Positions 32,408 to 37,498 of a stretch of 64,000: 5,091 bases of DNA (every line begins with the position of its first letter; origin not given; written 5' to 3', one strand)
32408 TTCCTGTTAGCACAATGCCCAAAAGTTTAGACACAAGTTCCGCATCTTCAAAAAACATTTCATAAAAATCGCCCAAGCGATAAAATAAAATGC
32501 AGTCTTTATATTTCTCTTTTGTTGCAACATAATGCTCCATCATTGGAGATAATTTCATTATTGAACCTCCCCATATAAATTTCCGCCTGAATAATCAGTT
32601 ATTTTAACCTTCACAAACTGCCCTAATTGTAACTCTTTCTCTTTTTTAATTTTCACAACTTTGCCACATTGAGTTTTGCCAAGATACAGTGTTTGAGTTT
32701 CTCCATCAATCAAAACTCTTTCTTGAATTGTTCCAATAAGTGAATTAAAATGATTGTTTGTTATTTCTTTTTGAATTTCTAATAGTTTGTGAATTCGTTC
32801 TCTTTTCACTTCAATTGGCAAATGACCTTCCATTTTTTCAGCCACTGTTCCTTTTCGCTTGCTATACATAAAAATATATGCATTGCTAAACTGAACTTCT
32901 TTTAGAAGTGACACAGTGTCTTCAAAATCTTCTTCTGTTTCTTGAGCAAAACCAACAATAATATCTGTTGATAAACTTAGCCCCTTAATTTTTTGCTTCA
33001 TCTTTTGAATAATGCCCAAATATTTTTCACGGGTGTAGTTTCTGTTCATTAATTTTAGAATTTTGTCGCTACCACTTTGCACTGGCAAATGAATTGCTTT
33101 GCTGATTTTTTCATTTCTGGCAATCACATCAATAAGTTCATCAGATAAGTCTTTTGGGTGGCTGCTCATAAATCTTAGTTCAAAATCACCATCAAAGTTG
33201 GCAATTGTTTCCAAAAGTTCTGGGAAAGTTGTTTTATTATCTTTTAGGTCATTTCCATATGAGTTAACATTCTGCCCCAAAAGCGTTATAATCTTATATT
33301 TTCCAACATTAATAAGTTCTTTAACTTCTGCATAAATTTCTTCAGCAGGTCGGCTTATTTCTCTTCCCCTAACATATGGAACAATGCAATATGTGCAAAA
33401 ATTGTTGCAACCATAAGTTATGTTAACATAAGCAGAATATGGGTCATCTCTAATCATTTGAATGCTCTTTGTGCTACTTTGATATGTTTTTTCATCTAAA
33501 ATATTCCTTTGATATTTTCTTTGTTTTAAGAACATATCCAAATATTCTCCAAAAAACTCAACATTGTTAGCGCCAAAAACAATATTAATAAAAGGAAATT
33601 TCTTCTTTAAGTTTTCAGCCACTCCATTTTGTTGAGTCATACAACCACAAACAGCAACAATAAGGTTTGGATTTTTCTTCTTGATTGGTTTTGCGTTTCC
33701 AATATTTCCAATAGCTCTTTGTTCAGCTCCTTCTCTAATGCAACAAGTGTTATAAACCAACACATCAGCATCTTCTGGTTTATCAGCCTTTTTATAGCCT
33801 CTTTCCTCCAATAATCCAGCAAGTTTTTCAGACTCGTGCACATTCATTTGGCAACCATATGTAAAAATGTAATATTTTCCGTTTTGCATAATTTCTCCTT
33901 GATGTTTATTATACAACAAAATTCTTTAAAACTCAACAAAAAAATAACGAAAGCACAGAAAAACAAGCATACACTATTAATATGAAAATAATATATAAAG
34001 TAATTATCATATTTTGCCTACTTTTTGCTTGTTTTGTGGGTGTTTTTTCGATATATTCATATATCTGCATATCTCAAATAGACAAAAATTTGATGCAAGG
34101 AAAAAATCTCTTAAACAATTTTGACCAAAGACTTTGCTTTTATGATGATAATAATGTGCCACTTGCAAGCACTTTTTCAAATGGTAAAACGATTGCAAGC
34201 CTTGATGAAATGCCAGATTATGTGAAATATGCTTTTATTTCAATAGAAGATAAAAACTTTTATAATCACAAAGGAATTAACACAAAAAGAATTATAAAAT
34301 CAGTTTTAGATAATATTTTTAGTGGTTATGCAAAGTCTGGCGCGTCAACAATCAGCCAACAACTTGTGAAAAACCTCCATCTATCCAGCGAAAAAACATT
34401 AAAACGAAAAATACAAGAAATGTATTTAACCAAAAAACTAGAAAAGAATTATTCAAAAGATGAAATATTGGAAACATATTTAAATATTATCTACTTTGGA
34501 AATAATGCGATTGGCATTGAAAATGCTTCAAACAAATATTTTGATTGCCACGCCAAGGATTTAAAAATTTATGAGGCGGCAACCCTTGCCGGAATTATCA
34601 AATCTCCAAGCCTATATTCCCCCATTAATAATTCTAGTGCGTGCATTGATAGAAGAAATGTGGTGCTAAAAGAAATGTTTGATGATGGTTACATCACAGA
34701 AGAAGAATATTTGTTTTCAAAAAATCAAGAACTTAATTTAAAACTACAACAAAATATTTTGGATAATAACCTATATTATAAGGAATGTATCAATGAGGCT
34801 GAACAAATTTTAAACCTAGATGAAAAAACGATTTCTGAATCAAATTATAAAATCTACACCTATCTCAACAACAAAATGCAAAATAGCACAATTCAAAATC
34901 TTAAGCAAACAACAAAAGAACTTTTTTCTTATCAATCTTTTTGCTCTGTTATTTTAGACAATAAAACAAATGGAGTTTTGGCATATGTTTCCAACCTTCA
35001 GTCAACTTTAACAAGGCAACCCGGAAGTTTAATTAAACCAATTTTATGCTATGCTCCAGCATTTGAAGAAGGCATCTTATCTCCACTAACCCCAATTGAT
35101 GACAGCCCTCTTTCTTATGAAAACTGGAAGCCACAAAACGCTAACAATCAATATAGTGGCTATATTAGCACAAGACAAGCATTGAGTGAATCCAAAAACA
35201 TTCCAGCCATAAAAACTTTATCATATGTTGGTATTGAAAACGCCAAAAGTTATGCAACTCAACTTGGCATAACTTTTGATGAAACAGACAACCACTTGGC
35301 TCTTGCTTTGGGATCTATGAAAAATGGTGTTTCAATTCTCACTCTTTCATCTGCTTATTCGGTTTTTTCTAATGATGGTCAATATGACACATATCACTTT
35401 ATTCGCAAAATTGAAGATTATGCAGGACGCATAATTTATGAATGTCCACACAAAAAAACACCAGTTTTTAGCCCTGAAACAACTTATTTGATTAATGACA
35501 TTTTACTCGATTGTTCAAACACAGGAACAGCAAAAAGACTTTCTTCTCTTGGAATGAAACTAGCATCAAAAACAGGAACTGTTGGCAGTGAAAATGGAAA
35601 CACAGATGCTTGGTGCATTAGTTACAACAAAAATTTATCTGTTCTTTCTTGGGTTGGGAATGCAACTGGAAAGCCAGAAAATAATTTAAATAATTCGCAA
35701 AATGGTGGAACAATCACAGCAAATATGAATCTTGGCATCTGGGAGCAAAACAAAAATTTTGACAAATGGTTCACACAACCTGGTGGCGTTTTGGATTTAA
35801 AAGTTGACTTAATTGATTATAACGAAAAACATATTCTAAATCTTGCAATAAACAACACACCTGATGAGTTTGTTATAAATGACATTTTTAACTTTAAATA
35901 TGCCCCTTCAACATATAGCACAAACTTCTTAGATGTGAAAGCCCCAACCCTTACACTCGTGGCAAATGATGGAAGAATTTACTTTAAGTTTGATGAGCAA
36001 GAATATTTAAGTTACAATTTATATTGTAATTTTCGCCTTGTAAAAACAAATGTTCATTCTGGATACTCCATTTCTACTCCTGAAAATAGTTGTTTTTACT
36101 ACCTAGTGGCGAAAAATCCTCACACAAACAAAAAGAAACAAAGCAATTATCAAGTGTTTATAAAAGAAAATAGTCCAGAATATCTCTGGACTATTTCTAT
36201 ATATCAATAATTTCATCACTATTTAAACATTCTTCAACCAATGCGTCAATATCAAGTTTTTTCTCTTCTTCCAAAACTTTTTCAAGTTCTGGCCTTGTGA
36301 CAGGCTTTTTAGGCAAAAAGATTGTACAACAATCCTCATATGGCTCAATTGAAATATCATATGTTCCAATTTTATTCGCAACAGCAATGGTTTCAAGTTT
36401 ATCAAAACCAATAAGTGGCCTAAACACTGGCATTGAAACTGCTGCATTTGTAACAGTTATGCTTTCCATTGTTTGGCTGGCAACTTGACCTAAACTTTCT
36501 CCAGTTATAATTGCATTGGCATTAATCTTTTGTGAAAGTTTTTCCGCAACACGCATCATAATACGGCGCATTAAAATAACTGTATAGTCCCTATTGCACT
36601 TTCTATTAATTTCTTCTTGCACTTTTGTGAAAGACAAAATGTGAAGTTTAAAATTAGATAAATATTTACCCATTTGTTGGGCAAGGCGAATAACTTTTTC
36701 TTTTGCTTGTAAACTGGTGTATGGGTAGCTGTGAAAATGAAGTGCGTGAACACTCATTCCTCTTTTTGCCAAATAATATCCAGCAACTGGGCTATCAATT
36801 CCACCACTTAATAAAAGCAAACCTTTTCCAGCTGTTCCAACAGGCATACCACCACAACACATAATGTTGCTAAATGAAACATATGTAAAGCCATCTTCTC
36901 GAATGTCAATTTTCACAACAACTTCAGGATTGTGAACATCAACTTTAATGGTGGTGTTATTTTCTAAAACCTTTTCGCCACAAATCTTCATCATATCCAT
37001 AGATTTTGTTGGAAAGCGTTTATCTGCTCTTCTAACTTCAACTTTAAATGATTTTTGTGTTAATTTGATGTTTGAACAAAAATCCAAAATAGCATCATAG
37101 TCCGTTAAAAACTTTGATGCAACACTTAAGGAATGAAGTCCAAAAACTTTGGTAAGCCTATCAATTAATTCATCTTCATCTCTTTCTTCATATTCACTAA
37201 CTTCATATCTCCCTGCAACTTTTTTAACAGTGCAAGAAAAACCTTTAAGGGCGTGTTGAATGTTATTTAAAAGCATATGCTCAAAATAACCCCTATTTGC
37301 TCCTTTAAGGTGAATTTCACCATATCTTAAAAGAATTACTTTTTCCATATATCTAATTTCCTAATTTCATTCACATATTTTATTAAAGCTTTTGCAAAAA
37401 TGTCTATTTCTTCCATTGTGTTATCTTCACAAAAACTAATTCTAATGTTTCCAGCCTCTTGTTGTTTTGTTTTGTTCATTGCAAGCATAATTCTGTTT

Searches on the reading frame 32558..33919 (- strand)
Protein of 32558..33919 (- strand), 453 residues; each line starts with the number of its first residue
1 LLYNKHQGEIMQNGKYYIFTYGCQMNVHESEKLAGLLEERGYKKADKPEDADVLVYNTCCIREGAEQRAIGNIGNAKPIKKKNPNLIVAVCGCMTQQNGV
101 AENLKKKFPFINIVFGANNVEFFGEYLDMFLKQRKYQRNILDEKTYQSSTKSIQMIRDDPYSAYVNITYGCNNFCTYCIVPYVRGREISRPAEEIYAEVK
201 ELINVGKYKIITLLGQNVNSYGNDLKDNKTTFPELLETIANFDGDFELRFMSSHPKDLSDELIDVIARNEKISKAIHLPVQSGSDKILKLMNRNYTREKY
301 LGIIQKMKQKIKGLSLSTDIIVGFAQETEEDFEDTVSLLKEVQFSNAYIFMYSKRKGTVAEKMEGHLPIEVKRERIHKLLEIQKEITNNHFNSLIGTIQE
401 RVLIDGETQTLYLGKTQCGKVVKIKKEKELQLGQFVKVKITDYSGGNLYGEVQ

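Call 24: search_protein_families(library=pfam, proteins=[window:32558-33919:-], max_evalue=0.001)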
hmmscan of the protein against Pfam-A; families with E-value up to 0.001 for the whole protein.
window:32558-33919:- (453 aa): 4 families
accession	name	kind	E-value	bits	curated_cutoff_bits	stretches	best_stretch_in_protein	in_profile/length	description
PF00919.26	UPF0004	-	9.4e-30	103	27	1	15-116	1-98/98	Uncharacterized protein family UPF0004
PF04055.27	Radical_SAM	-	3.5e-29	102.6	29.5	1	165-339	1-166/166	Radical SAM superfamily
PF01938.26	TRAM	-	6.3e-06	26.4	21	1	401-452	9-60/61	TRAM domain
PF18693.7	TRAM_2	-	7.3e-06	26.5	27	1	400-452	5-62/63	TRAM domain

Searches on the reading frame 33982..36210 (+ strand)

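Call 23: search_protein_families(library=pfam, proteins=[window:33982-36210:+], max_evalue=0.001)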
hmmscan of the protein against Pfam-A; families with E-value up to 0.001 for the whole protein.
window:33982-36210:+ (742 aa): 2 families
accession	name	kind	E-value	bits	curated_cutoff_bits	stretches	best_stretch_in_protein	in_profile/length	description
PF00912.28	Transgly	-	1.5e-61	207.4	27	1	66-232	11-177/178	Transglycosylase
PF00905.27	Transpeptidase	-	3e-26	92.8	22.1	1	321-550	2-266/299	Penicillin binding protein transpeptidase domain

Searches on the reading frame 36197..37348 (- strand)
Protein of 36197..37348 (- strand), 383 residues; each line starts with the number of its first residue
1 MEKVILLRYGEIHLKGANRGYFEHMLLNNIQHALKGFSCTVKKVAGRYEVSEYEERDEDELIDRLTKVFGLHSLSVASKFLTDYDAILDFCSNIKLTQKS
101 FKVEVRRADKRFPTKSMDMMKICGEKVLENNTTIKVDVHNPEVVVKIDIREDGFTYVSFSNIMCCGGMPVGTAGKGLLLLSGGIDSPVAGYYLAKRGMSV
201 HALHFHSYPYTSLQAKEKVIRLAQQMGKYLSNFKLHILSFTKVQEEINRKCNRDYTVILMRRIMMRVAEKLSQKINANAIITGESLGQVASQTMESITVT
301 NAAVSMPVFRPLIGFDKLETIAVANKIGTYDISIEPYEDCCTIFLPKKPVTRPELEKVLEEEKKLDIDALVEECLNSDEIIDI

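Call 23: search_protein_families(library=pfam, proteins=[window:36197-37348:-], max_evalue=0.001)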
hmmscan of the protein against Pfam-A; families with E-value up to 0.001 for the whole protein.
window:36197-37348:- (383 aa): 4 families
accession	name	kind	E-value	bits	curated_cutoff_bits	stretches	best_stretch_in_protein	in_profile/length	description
PF02568.20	ThiI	-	1.7e-71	240.3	20.5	1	171-366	1-196/197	Thiamine biosynthesis protein (ThiI)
PF22025.1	ThiI_fer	-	6.2e-21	75.1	25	1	4-75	1-72/72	ThiI ferredoxin-like domain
PF02926.22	THUMP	-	1.1e-12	48.6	20.6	1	97-155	21-80/84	THUMP domain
PF06508.19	QueC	-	2.4e-07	30.9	22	1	177-329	3-175/210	Queuosine biosynthesis protein QueC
